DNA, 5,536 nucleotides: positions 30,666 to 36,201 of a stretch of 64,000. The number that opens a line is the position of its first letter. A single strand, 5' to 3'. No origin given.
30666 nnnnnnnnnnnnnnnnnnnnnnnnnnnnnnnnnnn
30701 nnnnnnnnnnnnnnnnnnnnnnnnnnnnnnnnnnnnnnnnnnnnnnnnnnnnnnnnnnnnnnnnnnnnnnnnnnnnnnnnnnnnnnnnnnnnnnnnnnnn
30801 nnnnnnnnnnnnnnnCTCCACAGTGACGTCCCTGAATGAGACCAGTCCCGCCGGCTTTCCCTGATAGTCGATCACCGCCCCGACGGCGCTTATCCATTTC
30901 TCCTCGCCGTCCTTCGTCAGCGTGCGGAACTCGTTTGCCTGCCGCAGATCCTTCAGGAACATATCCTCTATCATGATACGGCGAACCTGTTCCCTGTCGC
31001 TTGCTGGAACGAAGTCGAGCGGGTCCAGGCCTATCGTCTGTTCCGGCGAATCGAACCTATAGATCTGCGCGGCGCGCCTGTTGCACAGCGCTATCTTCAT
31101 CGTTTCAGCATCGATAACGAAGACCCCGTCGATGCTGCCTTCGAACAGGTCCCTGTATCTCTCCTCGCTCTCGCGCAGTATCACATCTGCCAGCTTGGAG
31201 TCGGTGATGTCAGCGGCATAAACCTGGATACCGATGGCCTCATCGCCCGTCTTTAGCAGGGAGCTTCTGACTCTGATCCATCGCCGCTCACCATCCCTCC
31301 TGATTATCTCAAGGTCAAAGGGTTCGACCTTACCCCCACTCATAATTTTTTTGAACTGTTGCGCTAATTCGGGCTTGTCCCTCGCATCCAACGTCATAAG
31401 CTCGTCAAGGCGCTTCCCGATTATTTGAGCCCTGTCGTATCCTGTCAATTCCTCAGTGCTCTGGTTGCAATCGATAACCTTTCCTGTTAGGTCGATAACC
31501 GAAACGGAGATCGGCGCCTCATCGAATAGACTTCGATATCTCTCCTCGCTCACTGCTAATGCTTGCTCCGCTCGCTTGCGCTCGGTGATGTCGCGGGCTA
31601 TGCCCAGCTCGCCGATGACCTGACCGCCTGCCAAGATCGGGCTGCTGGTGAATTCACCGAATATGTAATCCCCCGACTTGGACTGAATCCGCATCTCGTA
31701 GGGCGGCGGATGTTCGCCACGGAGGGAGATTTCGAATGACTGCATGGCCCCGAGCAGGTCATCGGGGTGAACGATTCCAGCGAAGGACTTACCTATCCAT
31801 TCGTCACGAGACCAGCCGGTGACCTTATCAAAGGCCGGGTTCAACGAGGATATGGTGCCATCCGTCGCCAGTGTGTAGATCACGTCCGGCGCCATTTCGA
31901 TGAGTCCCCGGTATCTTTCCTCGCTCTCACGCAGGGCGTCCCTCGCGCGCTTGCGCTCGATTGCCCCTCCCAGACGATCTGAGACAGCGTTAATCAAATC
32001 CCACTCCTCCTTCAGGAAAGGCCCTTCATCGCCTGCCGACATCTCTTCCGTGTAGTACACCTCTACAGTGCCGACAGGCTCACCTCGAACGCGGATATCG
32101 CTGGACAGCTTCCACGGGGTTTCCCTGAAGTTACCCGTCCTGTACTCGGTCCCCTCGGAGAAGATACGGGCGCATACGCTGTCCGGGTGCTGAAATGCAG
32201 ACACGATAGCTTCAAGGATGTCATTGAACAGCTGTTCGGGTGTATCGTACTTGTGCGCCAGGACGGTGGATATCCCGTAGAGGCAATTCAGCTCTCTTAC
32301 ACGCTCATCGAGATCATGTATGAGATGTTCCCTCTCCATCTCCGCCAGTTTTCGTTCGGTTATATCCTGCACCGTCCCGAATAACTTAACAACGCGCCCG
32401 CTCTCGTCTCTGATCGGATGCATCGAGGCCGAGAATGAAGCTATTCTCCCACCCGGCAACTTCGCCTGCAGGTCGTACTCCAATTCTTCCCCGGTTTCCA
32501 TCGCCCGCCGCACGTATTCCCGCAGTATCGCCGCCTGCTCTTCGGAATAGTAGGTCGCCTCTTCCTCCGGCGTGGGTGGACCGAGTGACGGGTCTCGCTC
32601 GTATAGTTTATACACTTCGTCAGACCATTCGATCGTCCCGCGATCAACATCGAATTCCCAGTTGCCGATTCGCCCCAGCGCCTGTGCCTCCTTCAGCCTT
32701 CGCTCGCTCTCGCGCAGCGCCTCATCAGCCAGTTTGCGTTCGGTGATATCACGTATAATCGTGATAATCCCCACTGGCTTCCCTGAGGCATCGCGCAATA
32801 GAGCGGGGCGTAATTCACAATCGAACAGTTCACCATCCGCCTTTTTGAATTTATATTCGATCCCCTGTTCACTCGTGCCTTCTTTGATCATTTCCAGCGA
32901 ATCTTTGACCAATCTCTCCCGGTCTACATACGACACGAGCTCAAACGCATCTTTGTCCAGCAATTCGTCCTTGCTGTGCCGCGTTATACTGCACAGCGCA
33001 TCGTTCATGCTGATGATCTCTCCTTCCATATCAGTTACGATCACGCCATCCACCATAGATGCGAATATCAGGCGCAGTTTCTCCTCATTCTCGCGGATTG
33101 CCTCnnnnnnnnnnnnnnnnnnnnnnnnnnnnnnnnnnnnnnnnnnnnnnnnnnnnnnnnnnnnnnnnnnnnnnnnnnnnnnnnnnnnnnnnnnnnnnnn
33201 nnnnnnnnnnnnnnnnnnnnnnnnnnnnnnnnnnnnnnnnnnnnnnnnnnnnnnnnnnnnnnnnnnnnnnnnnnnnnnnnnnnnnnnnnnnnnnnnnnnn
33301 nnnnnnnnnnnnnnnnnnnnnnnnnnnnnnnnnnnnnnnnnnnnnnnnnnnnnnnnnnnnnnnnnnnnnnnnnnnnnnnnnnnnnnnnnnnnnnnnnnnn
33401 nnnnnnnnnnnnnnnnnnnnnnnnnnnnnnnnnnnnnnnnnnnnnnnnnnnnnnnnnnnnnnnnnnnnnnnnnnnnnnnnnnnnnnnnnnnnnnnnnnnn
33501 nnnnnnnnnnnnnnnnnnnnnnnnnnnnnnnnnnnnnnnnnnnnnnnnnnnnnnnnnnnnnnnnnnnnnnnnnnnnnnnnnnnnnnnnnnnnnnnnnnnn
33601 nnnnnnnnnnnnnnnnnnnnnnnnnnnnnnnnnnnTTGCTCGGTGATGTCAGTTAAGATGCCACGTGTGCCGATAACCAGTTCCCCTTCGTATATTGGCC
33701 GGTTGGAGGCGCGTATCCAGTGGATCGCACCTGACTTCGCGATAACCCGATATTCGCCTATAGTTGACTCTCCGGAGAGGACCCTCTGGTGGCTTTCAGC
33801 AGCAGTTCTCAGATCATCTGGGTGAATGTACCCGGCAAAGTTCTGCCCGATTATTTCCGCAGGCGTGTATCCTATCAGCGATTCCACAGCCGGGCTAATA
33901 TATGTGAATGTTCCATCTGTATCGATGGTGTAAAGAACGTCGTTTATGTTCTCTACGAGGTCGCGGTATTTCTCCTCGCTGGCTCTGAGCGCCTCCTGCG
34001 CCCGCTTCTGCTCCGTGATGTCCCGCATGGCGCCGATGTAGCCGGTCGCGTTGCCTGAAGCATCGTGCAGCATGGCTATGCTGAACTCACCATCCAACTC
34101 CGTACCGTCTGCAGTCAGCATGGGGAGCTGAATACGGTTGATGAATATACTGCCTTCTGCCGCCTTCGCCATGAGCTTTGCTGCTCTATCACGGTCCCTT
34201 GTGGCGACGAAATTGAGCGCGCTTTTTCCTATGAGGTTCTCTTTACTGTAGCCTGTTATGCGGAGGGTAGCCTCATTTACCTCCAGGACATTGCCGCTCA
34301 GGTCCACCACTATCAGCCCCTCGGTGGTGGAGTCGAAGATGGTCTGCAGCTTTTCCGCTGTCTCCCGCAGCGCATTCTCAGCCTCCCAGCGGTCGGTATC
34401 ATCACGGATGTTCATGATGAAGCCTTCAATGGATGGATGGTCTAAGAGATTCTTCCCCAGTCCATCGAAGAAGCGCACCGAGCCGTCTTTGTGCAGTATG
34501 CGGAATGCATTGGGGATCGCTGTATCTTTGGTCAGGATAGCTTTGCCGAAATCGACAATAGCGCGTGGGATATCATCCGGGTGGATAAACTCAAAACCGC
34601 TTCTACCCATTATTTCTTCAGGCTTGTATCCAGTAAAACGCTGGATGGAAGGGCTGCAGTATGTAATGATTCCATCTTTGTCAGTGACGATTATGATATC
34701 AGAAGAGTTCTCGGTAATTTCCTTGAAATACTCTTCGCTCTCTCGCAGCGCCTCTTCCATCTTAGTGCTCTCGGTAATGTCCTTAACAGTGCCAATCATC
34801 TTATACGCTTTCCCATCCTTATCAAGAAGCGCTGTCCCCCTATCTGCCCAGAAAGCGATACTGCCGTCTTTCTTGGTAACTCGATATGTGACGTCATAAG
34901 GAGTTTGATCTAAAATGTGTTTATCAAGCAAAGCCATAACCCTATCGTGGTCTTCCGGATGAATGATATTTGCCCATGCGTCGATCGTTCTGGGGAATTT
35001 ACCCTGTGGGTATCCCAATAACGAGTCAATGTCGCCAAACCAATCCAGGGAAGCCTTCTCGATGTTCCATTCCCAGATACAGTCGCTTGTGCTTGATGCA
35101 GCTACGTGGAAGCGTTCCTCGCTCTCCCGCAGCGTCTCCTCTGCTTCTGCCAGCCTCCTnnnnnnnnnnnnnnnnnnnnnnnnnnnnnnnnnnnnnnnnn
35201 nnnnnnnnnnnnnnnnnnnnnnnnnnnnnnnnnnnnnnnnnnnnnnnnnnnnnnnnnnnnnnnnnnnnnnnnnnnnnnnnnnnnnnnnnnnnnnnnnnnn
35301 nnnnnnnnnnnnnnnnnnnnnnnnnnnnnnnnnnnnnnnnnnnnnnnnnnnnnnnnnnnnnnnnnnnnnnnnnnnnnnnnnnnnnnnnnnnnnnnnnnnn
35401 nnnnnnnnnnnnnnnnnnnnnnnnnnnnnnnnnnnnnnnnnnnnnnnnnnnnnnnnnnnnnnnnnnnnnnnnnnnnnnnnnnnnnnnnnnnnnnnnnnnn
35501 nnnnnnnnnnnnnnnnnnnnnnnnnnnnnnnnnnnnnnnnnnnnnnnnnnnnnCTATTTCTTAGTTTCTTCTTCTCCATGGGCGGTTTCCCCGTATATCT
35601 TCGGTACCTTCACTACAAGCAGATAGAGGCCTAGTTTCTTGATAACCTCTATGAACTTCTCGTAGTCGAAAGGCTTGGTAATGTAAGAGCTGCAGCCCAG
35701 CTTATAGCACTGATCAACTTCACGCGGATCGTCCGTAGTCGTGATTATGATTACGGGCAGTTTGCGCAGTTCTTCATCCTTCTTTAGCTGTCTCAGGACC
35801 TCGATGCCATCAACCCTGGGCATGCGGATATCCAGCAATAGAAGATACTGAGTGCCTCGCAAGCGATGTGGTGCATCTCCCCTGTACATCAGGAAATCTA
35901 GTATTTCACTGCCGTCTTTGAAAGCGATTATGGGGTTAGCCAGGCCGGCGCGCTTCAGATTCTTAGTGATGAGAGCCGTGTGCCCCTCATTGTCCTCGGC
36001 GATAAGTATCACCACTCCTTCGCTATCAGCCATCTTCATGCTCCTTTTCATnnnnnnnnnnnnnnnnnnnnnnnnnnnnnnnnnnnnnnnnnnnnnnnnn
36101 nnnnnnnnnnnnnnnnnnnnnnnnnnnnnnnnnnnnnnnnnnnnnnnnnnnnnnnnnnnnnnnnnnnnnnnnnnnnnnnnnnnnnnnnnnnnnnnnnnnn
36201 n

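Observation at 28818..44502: Riboswitch-headed c-di-GMP / two-component supercluster: candidate self-regulating second-messenger circuit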

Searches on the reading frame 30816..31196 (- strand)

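Call 73: search_protein_families(library=pfam, proteins=[window:30816-31196:-], max_evalue=0.01)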
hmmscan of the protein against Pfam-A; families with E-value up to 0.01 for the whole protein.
window:30816-31196:- (127 aa): 5 families
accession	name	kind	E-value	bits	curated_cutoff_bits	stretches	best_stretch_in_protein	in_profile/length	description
PF00989.32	PAS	-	7.4e-10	39.3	22.6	1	12-113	1-100/113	PAS fold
PF13426.13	PAS_9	-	2.4e-09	37.9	27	1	23-125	2-102/103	PAS domain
PF13188.13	PAS_8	-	2.3e-08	34.1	21.8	1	12-68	1-55/65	PAS domain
PF08447.18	PAS_3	-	9.3e-08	32.7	25.6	1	50-121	15-88/89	PAS fold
PF08448.16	PAS_4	-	2.6e-06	28.1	23.1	1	18-125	1-106/110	PAS fold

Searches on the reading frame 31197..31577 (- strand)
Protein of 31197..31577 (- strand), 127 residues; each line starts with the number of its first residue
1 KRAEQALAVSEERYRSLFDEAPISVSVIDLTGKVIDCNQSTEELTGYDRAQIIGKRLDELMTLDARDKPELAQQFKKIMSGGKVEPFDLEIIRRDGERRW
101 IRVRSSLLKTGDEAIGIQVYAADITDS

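Call 73: search_protein_families(library=pfam, proteins=[window:31197-31577:-], max_evalue=0.01)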
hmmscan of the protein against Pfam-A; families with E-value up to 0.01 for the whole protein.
window:31197-31577:- (127 aa): 7 families
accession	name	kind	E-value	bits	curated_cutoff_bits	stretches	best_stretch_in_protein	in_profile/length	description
PF13426.13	PAS_9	-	3.2e-18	66.3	27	1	25-126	4-103/103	PAS domain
PF08448.16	PAS_4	-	8.9e-15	55.3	23.1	1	18-126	1-107/110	PAS fold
PF00989.32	PAS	-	1.1e-14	54.9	22.6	1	12-123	1-112/113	PAS fold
PF13188.13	PAS_8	-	4.3e-10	39.6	21.8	1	12-69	1-55/65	PAS domain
PF08447.18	PAS_3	-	3.6e-09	37.2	25.6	1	35-110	2-77/89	PAS fold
PF12860.13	PAS_7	-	0.00073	20.1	27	0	23-111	6-98/115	PAS fold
PF14598.12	PAS_11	-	0.002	18.5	25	1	27-83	7-61/109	PAS domain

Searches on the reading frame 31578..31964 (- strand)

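Call 73: search_protein_families(library=pfam, proteins=[window:31578-31964:-], max_evalue=0.01)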
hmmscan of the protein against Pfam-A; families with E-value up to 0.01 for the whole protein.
window:31578-31964:- (129 aa): 5 families
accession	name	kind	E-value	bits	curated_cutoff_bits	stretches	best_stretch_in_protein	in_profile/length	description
PF00989.32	PAS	-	9.1e-16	58.3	22.6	1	16-126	1-113/113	PAS fold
PF08447.18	PAS_3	-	1.2e-10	41.9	25.6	1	40-116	3-82/89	PAS fold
PF08448.16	PAS_4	-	3.1e-10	40.7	23.1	1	25-129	4-108/110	PAS fold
PF13426.13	PAS_9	-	1.3e-09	38.7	27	1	27-128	2-103/103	PAS domain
PF13188.13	PAS_8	-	0.00015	22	21.8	1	16-69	1-54/65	PAS domain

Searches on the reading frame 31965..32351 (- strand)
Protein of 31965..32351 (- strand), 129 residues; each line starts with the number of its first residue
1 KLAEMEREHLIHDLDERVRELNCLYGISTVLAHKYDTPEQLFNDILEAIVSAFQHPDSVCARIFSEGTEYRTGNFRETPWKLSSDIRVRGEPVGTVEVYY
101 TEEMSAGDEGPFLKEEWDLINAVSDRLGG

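Call 73: search_protein_families(library=pfam, proteins=[window:31965-32351:-], max_evalue=0.01)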
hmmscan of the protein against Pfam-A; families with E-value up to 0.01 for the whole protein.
window:31965-32351:- (129 aa): 0 families

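Call 87: search_protein_families(library=ncbifam, proteins=[window:31965-32351:-], max_evalue=0.01)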
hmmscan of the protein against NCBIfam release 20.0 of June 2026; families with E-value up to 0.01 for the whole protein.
window:31965-32351:- (129 aa): 0 families

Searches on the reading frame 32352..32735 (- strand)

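Call 73: search_protein_families(library=pfam, proteins=[window:32352-32735:-], max_evalue=0.01)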
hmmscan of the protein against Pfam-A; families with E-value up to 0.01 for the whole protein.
window:32352-32735:- (128 aa): 4 families
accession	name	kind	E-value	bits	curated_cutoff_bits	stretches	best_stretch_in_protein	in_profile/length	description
PF08448.16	PAS_4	-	1.3e-11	45.2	23.1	1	62-128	43-108/110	PAS fold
PF08447.18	PAS_3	-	8.5e-06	26.4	25.6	1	35-122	2-89/89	PAS fold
PF13426.13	PAS_9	-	5.1e-05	23.9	27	1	74-127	48-103/103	PAS domain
PF00989.32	PAS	-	0.00052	20.4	22.6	1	48-125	39-113/113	PAS fold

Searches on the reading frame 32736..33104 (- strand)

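Call 73: search_protein_families(library=pfam, proteins=[window:32736-33104:-], max_evalue=0.01)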
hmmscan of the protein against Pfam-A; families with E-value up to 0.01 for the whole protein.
window:32736-33104:- (123 aa): 6 families
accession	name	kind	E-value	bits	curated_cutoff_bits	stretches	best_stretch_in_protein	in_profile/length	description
PF00989.32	PAS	-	1.7e-18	67.1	22.6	1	9-120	2-113/113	PAS fold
PF13426.13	PAS_9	-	8.8e-17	61.7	27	1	19-122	2-103/103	PAS domain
PF08448.16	PAS_4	-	3.7e-13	50.1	23.1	1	14-123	1-108/110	PAS fold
PF08447.18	PAS_3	-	1.1e-08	35.7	25.6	1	30-116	1-88/89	PAS fold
PF13188.13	PAS_8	-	9e-08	32.2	21.8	1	8-62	1-52/65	PAS domain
PF24990.1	PAS_13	-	0.0025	18.6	27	1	22-54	4-36/143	ERT1/acuK family PAS domain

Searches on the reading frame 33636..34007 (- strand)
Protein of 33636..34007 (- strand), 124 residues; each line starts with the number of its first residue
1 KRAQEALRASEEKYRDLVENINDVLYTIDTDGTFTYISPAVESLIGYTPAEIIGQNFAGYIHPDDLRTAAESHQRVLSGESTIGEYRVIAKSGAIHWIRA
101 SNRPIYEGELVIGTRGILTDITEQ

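Call 73: search_protein_families(library=pfam, proteins=[window:33636-34007:-], max_evalue=0.01)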
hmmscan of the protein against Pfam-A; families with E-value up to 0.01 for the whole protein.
window:33636-34007:- (124 aa): 6 families
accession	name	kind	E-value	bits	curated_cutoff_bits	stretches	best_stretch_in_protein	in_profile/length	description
PF08447.18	PAS_3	-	1.5e-18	67.3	25.6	1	35-107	2-79/89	PAS fold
PF00989.32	PAS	-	1.3e-15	57.8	22.6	1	12-120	1-112/113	PAS fold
PF08448.16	PAS_4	-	7.3e-15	55.6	23.1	1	18-124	1-108/110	PAS fold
PF13426.13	PAS_9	-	3.4e-11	43.8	27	1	26-123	5-103/103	PAS domain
PF13188.13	PAS_8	-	1.7e-06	28.2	21.8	1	12-65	1-54/65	PAS domain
PF14598.12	PAS_11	-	0.00023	21.5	25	1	27-101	7-82/109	PAS domain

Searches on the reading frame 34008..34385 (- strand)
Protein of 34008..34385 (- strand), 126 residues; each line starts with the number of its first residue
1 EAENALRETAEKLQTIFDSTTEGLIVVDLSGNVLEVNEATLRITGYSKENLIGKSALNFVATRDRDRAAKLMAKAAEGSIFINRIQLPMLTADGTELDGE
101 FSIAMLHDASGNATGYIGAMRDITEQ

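Call 73: search_protein_families(library=pfam, proteins=[window:34008-34385:-], max_evalue=0.01)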
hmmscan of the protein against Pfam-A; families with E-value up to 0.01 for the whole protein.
window:34008-34385:- (126 aa): 6 families
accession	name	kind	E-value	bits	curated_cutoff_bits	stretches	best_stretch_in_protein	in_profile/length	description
PF00989.32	PAS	-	2.8e-16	60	22.6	1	12-123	2-113/113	PAS fold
PF08448.16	PAS_4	-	8.9e-16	58.5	23.1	1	17-126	1-108/110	PAS fold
PF13426.13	PAS_9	-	3.3e-15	56.7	27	1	22-125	2-103/103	PAS domain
PF13188.13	PAS_8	-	4.2e-08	33.3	21.8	1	11-61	1-51/65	PAS domain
PF24820.1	Diguanyl_cycl_sensor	-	1.2e-07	32.1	28.1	1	20-108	5-98/109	Diguanylate cyclase-like sensor domain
PF08447.18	PAS_3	-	2.3e-07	31.4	25.6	1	34-119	2-88/89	PAS fold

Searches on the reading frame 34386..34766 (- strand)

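Call 73: search_protein_families(library=pfam, proteins=[window:34386-34766:-], max_evalue=0.01)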
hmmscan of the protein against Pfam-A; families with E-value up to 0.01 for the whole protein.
window:34386-34766:- (127 aa): 6 families
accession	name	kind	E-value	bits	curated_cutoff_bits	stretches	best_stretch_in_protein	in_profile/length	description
PF08447.18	PAS_3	-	1.7e-15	57.5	25.6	1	35-105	2-73/89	PAS fold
PF00989.32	PAS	-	4.6e-15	56.1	22.6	1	13-122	2-112/113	PAS fold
PF13426.13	PAS_9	-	1.2e-10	42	27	1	23-122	2-100/103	PAS domain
PF08448.16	PAS_4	-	1.5e-08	35.3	23.1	1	19-100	2-81/110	PAS fold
PF13188.13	PAS_8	-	2.9e-07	30.6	21.8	1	12-64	1-53/65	PAS domain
PF14598.12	PAS_11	-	6.2e-06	26.6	25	1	26-95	6-74/109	PAS domain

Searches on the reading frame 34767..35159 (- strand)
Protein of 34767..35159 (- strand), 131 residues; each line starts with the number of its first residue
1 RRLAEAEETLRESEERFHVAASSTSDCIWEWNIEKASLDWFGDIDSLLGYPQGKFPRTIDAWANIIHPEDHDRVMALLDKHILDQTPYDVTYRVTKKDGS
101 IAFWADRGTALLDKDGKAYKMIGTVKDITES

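Call 73: search_protein_families(library=pfam, proteins=[window:34767-35159:-], max_evalue=0.01)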
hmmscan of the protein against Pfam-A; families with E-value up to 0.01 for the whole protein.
window:34767-35159:- (131 aa): 2 families
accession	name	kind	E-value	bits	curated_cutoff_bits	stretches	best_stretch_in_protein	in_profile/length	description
PF08447.18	PAS_3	-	1.3e-20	73.9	25.6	1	40-125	4-89/89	PAS fold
PF08448.16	PAS_4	-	0.00067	20.3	23.1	1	64-130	42-107/110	PAS fold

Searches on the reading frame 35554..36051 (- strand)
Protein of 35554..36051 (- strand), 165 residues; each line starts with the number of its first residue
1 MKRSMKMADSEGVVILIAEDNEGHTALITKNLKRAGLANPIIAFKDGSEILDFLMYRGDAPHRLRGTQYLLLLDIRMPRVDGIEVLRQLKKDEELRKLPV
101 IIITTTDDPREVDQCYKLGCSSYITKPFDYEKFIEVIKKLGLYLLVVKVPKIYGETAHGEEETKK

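Call 4: search_protein_families(library=pfam, proteins=[window:35554-36051:-], max_evalue=0.01)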
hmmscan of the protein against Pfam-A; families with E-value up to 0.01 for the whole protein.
window:35554-36051:- (165 aa): 1 family
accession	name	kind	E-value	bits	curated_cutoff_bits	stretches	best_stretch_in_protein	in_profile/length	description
PF00072.30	Response_reg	-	3.1e-19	69.6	30.2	1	15-137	1-110/111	Response regulator receiver domain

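Call 87: search_protein_families(library=ncbifam, proteins=[window:35554-36051:-], max_evalue=0.01)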
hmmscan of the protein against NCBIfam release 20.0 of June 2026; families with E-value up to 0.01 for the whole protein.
window:35554-36051:- (165 aa): 84 families (the best 25 are shown)
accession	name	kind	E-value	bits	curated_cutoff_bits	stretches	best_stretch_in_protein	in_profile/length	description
TIGR02154.1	PhoB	equivalog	3.2e-13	49.5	296.2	1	14-138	4-117/226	phosphate regulon transcriptional regulator PhoB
NF008176.1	PRK10923.1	equivalog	1.2e-12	47.2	620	1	15-138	6-116/469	nitrogen regulation protein NR(I)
NF007135.0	PRK09581.1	equivalog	1.6e-12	47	474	1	70-140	49-119/457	PleD family two-component system response regulator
NF006900.1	PRK09390.1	equivalog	2.3e-12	46.9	255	1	70-139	51-118/203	response regulator FixJ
TIGR02875.1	spore_0_A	equivalog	7.4e-12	45.1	200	1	14-140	4-121/262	sporulation transcription factor Spo0A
TIGR01818.1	ntrC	equivalog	1.2e-11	44.1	558.6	1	15-139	1-112/463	nitrogen regulation protein NR(I)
NF012023.0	PRK15479.1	equivalog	1.5e-11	44.3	337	1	15-133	3-108/224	transcriptional regulator TctD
NF053854.1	RespRegPhoBBctds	equivalog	2.5e-11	43.4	270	1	68-137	42-111/225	two-component system response regulator PhoB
NF007969.0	PRK10693.1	equivalog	2.7e-11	43.1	329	1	14-137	9-120/337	two-component system response regulator RssB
NF033120.0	vanR_FM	exception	2.9e-11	43.5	460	1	13-130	4-107/231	vancomycin resistance response regulator transcription factor, VanR-F/VanR-M family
NF040534.1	resp_reg_YycF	equivalog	2.9e-11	43.1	340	1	15-138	3-112/231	response regulator YycF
NF038297.2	hybrid_HK_HrmK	equivalog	7e-11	41.5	725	1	10-139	488-606/607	hybrid histidine kinase/response regulator HrmK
NF008318.0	PRK11107.1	equivalog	3e-10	38.8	890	1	70-139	714-783/920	two-component sensor histidine kinase BarA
NF008469.0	PRK11361.1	equivalog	3.4e-10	39.2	714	1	14-138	6-117/461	acetoacetate metabolism transcriptional regulator AtoC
NF040689.1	MtrAB_MtrA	equivalog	5.6e-10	38.9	300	1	68-138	43-110/219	MtrAB system response regulator MtrA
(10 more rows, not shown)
